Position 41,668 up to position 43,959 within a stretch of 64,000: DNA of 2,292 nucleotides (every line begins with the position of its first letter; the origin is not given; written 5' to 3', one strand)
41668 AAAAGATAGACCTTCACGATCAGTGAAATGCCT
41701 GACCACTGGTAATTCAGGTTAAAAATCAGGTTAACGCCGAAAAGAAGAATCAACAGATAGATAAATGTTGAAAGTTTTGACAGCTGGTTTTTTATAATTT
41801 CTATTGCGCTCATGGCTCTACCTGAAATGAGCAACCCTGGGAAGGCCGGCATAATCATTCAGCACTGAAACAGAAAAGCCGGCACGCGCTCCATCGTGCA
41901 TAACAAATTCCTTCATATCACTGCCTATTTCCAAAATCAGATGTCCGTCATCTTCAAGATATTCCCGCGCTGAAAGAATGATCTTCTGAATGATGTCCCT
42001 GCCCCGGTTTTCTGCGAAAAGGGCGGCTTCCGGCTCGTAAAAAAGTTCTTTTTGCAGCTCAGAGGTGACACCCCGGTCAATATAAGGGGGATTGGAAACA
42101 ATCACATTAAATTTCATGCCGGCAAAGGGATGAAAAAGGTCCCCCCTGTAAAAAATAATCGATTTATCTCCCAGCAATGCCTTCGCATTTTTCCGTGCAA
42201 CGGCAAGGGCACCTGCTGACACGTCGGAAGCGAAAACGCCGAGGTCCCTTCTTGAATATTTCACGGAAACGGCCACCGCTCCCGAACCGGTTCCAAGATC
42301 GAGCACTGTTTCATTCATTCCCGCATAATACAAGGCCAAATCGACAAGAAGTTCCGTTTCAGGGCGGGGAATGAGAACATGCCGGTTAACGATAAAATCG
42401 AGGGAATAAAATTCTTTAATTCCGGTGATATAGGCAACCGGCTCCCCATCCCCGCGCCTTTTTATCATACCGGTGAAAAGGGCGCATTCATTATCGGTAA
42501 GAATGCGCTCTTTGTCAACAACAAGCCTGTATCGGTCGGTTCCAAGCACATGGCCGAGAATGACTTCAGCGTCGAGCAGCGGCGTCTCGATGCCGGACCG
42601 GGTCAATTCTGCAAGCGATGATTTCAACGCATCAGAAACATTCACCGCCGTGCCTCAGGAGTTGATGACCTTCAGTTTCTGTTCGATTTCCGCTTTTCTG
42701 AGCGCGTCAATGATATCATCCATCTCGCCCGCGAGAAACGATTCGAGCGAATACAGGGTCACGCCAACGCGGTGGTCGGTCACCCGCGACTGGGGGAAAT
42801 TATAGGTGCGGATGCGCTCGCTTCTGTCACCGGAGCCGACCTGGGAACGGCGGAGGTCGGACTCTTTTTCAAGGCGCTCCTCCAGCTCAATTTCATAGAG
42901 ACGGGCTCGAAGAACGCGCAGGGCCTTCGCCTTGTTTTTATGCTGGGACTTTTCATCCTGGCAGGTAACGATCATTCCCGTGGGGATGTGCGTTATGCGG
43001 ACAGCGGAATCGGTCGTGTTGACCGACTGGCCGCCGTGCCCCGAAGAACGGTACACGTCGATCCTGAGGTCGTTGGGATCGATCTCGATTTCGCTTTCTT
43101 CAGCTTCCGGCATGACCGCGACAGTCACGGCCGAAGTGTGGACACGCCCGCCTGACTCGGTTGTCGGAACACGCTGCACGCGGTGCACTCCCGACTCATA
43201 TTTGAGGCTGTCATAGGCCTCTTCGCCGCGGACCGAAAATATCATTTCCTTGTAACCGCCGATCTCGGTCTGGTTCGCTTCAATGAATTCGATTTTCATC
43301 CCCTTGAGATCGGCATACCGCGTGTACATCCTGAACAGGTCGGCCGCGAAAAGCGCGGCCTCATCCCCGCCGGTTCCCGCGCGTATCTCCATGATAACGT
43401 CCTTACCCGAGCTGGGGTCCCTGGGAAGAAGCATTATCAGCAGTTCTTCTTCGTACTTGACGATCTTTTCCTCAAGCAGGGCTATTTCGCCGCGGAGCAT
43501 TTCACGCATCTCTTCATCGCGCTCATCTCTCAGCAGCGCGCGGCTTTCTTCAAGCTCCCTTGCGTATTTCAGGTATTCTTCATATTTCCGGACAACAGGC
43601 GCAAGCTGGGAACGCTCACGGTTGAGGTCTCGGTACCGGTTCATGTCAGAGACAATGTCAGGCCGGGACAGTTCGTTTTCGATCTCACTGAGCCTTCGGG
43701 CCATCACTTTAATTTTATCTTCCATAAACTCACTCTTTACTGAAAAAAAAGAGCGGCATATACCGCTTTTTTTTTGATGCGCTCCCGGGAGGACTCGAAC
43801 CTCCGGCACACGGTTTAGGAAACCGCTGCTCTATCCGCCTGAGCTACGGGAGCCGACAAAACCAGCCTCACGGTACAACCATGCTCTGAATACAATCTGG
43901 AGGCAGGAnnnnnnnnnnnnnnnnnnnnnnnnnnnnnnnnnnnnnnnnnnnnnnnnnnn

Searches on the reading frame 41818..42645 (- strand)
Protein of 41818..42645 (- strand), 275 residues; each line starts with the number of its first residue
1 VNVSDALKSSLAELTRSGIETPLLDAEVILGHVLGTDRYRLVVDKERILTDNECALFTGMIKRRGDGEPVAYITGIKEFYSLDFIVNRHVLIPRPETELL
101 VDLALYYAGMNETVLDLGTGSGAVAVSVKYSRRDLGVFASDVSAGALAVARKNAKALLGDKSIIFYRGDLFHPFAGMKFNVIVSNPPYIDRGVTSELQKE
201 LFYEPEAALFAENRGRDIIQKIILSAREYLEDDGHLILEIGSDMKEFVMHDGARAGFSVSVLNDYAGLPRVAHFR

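Call 4: search_protein_families(library=pfam, proteins=[window:41818-42645:-], max_evalue=0.01)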
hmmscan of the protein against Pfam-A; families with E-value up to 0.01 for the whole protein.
window:41818-42645:- (275 aa): 10 families
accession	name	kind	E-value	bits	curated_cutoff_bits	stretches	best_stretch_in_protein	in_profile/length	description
PF17827.6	PrmC_N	-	4.8e-20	72.3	23.4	1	5-75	1-71/71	PrmC N-terminal domain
PF05175.20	MTS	-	8.1e-17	61.8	23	1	110-209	31-130/170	Methyltransferase small domain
PF13847.12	Methyltransf_31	-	6.1e-07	29.7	27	1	111-241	4-112/145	Methyltransferase domain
PF13649.12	Methyltransf_25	-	2.3e-06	28.6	27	1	114-185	1-71/97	Methyltransferase domain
PF06325.19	PrmA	-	3.8e-05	23.8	22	1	110-185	161-233/296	Ribosomal protein L11 methyltransferase (PrmA)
PF07669.17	Eco57I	-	5.4e-05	23.8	25.3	1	170-237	65-131/171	Eco57I restriction-modification methylase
PF03602.21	Cons_hypoth95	-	8.7e-05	22.7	24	1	109-222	40-161/182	Conserved hypothetical protein 95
PF01170.24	UPF0020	-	0.00017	21.7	22.3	1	132-203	74-146/197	RMKL-like, methyltransferase domain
PF08241.18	Methyltransf_11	-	0.00039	21.4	21.2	1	115-185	1-67/95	Methyltransferase domain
PF08242.18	Methyltransf_12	-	0.0063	17.6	30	0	115-184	1-71/98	Methyltransferase domain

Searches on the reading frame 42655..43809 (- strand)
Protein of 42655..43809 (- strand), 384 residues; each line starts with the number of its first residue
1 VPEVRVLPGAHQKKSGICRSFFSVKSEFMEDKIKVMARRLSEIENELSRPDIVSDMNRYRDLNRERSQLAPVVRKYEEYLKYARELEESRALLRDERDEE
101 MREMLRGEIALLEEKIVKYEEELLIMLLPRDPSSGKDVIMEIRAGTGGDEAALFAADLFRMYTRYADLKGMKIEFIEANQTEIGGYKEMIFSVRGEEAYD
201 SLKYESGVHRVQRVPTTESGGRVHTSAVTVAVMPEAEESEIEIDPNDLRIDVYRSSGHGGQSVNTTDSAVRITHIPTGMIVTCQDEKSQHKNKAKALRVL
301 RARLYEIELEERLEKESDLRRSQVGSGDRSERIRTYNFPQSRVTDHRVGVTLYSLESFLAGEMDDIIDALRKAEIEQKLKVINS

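Call 4: search_protein_families(library=pfam, proteins=[window:42655-43809:-], max_evalue=0.01)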
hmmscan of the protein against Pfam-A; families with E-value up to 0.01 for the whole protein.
window:42655-43809:- (384 aa): 2 families
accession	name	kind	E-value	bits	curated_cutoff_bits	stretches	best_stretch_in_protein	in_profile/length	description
PF03462.23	PCRF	-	8.3e-72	241.5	24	1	37-230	2-194/194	PCRF domain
PF00472.26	RF-1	-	9.5e-46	154.9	35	1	238-347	2-116/116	RF-1 domain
